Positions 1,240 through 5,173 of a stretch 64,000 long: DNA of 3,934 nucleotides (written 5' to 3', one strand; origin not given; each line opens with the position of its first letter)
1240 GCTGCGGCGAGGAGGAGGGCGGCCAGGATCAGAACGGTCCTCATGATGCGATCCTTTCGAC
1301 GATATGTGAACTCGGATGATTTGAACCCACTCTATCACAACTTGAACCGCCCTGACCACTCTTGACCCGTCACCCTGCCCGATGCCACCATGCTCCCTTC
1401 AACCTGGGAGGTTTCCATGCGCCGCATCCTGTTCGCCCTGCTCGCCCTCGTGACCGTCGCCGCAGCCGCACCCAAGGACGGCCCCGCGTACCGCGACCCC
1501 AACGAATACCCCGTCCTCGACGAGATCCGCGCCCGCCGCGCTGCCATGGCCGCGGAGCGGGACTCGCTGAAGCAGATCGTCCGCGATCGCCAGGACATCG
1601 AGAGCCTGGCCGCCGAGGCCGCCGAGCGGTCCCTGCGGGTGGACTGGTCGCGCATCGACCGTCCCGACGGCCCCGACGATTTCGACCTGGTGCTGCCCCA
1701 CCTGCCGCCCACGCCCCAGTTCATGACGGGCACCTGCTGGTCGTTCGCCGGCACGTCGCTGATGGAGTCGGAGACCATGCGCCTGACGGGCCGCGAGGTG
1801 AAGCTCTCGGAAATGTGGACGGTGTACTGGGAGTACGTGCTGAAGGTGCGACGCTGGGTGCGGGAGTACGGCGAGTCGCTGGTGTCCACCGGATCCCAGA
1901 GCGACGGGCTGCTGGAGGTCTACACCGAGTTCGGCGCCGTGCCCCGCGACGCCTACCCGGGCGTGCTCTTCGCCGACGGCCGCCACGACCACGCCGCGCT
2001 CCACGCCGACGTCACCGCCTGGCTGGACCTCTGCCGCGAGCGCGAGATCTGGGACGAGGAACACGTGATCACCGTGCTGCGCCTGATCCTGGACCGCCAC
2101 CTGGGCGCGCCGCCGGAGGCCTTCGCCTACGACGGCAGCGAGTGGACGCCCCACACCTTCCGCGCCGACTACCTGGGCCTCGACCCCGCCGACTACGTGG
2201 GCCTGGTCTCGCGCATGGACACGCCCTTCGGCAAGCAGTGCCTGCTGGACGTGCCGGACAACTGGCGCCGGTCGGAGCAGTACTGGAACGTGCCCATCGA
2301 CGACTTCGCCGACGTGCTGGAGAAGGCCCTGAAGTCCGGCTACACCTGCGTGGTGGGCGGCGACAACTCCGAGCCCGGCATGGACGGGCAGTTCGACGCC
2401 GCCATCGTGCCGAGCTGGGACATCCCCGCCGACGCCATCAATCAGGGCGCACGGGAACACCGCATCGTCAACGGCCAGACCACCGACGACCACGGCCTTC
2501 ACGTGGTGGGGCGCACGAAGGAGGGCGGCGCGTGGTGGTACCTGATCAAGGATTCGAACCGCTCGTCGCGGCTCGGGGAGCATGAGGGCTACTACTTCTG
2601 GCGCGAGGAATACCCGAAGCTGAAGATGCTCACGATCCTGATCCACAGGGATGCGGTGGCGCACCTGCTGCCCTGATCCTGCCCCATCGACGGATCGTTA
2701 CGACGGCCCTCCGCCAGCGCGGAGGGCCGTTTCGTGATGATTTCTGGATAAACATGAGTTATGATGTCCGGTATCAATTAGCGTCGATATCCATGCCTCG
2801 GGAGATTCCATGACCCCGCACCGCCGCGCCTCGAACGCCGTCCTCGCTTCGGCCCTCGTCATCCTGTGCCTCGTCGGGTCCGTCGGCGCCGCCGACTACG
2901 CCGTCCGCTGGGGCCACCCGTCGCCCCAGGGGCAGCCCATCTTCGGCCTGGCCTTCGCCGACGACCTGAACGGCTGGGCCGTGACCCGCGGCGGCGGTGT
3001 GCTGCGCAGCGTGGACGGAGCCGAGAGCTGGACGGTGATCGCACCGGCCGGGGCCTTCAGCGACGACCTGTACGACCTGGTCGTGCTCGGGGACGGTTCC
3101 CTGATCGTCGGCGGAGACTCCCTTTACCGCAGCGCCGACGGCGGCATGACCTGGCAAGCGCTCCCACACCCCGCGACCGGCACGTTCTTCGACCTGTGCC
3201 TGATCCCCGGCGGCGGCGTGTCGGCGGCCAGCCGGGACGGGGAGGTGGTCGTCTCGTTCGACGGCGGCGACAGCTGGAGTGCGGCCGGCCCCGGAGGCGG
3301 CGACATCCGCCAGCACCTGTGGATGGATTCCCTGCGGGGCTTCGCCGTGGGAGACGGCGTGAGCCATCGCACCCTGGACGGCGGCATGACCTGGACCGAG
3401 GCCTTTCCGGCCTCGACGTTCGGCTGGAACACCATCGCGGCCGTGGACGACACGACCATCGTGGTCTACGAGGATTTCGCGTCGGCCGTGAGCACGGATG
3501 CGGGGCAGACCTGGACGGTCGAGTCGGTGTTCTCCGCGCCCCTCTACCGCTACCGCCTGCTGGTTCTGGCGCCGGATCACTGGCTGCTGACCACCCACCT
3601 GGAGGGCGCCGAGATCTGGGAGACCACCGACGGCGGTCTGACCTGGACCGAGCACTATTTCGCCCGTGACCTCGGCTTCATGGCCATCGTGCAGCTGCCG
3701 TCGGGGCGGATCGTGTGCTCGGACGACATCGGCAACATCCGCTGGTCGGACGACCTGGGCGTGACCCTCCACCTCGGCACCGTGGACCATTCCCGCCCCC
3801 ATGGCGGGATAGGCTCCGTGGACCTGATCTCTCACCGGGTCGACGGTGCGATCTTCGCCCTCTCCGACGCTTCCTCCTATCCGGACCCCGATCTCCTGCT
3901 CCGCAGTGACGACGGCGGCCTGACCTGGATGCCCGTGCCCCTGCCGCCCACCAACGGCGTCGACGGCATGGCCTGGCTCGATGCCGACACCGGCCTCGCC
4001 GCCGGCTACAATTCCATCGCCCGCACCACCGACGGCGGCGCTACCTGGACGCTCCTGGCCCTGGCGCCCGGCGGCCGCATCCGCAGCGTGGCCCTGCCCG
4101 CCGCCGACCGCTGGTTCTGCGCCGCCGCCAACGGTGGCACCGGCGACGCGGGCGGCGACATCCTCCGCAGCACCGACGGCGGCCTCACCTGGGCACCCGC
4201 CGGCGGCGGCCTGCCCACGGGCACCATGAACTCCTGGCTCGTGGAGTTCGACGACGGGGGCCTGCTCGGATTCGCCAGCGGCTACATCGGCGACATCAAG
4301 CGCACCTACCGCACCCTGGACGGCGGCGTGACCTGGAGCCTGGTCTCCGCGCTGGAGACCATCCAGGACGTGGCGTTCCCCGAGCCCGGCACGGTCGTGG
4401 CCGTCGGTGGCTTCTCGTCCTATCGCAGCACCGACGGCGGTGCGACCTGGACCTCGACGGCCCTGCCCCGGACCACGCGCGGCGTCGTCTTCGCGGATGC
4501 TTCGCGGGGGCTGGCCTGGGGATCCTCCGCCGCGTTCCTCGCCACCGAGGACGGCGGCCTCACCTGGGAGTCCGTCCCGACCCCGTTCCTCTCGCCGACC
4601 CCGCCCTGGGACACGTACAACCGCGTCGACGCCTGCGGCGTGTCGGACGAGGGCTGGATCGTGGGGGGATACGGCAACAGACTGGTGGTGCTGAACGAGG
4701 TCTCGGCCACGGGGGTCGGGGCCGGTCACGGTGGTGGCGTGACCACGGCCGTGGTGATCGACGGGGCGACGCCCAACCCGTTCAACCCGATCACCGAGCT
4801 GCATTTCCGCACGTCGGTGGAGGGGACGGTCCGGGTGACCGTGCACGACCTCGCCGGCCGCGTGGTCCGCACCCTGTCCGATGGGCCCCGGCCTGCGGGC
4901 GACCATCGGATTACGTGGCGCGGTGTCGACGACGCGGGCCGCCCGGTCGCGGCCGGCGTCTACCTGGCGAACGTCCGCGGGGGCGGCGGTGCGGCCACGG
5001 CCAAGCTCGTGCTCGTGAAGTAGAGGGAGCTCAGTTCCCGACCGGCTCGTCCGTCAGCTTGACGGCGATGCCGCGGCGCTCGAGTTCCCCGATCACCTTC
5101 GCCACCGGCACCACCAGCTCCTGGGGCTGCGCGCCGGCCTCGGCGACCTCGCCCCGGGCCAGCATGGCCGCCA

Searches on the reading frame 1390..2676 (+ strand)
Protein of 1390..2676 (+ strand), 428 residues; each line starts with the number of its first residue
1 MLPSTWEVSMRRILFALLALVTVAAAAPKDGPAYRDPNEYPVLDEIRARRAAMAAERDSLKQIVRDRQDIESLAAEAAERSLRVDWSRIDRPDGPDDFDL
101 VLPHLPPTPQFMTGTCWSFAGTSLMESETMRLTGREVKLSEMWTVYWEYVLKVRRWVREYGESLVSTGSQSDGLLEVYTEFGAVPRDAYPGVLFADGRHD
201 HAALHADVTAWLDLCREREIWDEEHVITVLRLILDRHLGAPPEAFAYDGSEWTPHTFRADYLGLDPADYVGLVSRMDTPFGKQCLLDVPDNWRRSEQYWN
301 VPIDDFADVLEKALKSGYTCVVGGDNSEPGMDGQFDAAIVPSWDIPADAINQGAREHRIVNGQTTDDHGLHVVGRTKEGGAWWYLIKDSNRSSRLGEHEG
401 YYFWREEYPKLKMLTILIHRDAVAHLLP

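Call 82: search_protein_families(library=pfam, proteins=[window:1390-2676:+], max_evalue=0.0001)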
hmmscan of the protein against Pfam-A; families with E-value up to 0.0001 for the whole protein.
window:1390-2676:+ (428 aa): 1 family
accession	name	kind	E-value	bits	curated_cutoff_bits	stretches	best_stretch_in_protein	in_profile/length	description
PF03051.21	Peptidase_C1_2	-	7.4e-11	41.9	22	1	233-328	211-320/438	Peptidase C1-like family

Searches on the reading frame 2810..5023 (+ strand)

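Call 82: search_protein_families(library=pfam, proteins=[window:2810-5023:+], max_evalue=0.0001)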
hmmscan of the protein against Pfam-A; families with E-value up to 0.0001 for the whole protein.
window:2810-5023:+ (737 aa): 4 families
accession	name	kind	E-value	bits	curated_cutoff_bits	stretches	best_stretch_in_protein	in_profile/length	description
PF02012.26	BNR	-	1.5e-22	76.3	27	0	538-548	1-11/12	BNR/Asp-box repeat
PF14870.12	PSII_BNR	-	3.3e-14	53.3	27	0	555-619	19-79/303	Photosynthesis system II assembly factor YCF48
PF13860.13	FlgD_ig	-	4.4e-11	43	27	1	670-723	21-74/79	FlgD Ig-like domain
PF15902.12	Sortilin-Vps10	-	3.1e-09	36.6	33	0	538-593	4-64/446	Sortilin, neurotensin receptor 3,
